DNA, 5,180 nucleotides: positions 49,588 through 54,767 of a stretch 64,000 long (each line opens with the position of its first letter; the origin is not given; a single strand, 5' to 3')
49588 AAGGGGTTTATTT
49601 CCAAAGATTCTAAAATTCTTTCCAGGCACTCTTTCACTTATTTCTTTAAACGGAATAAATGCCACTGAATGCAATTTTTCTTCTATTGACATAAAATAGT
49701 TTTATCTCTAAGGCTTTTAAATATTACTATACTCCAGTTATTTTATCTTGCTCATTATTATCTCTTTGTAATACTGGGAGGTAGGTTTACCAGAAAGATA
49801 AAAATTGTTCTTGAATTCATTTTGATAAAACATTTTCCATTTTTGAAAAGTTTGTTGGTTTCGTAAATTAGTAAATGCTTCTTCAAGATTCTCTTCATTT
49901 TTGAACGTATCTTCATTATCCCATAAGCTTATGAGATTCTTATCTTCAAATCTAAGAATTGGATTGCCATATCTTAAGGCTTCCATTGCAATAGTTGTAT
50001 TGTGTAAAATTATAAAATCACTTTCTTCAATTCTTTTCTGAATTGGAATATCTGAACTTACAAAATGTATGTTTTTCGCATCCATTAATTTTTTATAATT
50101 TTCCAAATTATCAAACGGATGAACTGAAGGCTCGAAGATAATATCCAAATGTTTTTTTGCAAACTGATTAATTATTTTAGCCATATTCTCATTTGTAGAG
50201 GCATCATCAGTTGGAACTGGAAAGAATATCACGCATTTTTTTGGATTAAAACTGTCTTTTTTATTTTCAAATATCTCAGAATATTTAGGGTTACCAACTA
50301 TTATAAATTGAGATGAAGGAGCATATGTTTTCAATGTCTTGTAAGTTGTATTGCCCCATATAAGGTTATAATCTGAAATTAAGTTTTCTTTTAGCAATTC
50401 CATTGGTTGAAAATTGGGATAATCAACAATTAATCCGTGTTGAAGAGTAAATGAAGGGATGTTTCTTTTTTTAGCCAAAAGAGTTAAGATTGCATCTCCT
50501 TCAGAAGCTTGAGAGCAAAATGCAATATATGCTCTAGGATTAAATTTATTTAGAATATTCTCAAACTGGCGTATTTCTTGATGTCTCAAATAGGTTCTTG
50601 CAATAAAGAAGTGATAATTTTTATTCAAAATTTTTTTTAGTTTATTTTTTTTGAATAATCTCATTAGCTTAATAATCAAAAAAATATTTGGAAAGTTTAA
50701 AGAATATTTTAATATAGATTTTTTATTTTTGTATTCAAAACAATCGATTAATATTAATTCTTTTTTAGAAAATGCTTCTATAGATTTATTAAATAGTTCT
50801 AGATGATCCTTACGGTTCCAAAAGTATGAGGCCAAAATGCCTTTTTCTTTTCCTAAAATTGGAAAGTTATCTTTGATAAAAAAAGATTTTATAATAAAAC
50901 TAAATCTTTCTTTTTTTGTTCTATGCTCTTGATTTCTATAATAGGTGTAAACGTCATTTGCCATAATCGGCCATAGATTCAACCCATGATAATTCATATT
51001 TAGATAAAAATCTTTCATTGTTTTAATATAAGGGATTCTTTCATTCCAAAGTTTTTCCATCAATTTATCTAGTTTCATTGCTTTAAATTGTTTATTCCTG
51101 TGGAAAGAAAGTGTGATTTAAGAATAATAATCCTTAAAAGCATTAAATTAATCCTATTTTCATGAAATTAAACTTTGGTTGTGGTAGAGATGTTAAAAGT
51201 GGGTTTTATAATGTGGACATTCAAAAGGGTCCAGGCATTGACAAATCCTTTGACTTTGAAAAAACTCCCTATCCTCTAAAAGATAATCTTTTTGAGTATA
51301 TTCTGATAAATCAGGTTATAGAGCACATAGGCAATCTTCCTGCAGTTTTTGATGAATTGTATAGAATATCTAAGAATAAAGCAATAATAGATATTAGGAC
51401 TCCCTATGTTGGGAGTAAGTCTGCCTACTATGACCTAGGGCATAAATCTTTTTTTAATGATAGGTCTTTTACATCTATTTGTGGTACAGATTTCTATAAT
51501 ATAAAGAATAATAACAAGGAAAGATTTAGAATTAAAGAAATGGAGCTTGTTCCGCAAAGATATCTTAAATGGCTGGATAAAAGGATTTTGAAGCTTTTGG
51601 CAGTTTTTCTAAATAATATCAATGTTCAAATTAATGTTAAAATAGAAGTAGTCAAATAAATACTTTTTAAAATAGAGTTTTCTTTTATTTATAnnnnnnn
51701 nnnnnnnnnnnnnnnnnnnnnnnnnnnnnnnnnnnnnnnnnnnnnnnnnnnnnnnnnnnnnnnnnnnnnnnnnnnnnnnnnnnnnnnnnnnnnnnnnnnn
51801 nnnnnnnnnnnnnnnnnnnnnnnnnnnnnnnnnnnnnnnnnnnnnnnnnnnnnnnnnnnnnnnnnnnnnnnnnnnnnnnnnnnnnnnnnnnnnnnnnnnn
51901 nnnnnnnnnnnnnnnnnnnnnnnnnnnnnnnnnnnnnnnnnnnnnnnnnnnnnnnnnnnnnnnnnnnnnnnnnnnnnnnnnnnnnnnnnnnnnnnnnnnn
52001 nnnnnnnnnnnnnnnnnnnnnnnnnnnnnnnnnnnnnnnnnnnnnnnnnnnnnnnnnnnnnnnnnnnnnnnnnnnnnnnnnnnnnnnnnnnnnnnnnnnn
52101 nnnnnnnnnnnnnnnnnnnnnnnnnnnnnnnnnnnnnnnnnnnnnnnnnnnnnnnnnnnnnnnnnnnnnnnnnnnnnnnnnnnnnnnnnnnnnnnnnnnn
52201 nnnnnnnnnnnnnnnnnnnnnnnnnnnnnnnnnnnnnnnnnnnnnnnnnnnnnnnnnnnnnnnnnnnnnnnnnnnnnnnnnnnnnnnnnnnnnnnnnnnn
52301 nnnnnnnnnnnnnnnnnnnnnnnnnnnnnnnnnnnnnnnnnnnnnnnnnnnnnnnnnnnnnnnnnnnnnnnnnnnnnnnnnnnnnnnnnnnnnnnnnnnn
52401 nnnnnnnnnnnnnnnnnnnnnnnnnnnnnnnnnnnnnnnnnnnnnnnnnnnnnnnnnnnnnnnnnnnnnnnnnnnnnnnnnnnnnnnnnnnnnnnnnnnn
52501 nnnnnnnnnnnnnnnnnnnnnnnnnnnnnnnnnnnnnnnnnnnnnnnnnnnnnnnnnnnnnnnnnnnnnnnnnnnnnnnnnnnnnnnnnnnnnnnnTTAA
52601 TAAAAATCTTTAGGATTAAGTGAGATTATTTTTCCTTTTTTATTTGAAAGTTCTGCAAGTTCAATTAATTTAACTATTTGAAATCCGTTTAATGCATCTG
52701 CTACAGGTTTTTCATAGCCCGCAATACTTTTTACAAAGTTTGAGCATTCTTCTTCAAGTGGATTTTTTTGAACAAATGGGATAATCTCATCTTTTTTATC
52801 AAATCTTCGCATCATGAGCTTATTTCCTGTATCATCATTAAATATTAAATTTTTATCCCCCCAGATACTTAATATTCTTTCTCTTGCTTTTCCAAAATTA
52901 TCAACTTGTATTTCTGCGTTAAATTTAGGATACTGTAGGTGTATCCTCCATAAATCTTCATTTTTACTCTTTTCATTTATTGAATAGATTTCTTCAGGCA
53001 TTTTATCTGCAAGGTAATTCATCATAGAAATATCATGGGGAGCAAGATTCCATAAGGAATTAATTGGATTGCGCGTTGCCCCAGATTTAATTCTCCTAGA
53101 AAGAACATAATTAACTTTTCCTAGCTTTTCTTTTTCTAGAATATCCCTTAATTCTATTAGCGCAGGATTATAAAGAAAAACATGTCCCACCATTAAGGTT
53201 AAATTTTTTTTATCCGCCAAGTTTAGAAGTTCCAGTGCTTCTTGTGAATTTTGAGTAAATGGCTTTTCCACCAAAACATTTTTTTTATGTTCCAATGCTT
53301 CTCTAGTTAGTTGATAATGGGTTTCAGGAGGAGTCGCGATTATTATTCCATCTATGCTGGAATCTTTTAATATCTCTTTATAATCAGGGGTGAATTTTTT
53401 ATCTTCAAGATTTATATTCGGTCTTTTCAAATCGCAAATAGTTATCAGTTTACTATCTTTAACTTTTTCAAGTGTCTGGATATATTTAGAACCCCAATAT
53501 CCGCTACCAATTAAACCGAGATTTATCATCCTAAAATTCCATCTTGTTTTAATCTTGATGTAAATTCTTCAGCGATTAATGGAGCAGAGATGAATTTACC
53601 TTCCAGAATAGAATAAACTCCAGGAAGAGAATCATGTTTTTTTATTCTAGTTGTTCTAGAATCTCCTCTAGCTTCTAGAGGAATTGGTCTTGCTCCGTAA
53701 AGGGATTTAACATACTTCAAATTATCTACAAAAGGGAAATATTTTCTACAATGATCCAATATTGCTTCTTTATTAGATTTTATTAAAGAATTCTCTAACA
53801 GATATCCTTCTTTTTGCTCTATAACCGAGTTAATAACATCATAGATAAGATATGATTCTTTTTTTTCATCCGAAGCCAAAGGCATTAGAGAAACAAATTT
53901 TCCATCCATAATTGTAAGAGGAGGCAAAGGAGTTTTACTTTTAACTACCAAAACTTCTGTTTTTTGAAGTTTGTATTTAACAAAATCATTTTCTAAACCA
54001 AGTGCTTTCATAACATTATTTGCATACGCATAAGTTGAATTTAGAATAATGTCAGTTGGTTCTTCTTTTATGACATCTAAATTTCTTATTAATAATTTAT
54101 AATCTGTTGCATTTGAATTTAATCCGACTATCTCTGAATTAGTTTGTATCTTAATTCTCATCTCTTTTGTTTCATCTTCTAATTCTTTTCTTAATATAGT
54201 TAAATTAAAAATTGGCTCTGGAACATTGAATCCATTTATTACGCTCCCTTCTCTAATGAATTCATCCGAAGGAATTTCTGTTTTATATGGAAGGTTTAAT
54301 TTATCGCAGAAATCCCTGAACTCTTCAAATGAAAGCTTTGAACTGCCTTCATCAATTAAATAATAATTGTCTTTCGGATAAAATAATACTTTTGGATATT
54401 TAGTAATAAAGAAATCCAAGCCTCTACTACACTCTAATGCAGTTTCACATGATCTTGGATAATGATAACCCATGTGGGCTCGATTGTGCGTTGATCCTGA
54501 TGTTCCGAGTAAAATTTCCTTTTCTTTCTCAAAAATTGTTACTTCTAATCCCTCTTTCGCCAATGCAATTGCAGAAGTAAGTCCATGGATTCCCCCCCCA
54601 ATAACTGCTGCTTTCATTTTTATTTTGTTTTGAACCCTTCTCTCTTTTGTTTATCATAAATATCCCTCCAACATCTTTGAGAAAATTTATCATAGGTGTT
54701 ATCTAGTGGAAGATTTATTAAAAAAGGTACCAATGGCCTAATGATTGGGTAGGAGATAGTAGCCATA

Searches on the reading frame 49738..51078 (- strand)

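Call 15: search_protein_families(library=ncbifam, max_evalue=0.001, proteins=[window:49738-51078:-])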
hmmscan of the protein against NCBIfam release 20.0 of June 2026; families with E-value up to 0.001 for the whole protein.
window:49738-51078:- (446 aa): 2 families
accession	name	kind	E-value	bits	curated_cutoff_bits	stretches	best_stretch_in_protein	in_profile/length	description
NF046086.1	BFO_1060_trans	domain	3.7e-12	46.1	200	1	284-412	195-328/365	BFO_1060 family glycosyltransferase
TIGR04396.2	surf_polysacc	subfamily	2.6e-07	30.2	125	1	296-406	207-322/427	surface carbohydrate biosynthesis protein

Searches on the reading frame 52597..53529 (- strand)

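Call 16: search_protein_families(library=pfam, max_evalue=0.001, proteins=[window:52597-53529:-])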
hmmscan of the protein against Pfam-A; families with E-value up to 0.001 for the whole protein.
window:52597-53529:- (310 aa): 3 families
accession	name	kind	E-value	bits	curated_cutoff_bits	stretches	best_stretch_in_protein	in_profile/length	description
PF01408.29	GFO_IDH_MocA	-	3e-24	86.5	24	1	2-116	1-120/120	Oxidoreductase family, NAD-binding Rossmann fold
PF02894.22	GFO_IDH_MocA_C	-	0.00035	20.9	22.9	0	131-302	4-216/218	Oxidoreductase family, C-terminal alpha/beta domain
PF22725.1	GFO_IDH_MocA_C3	-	0.00054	20.4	27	0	126-226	3-120/124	GFO/IDH/MocA C-terminal domain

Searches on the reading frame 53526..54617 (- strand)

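Call 16: search_protein_families(library=pfam, max_evalue=0.001, proteins=[window:53526-54617:-])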
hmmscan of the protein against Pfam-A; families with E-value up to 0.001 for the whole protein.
window:53526-54617:- (363 aa): 6 families
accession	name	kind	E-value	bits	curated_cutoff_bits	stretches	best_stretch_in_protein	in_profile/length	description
PF01266.30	DAO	-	7.9e-17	62.2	27.9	1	3-353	2-351/353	FAD dependent oxidoreductase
PF13450.12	NAD_binding_8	-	6.3e-07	30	21.9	1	5-35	1-31/68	NAD(P)-binding Rossmann-like domain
PF00070.33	Pyr_redox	-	1.3e-06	29.3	22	1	2-36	1-35/82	Pyridine nucleotide-disulphide oxidoreductase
PF07992.20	Pyr_redox_2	-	2.9e-06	27.3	26.1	1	2-38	2-38/291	Pyridine nucleotide-disulphide oxidoreductase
PF00890.30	FAD_binding_2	-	4.3e-05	23.3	20.4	1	4-34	3-33/414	FAD binding domain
PF03486.20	HI0933_like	-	0.00031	20.7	50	1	2-35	2-35/244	HI0933-like protein Rossmann domain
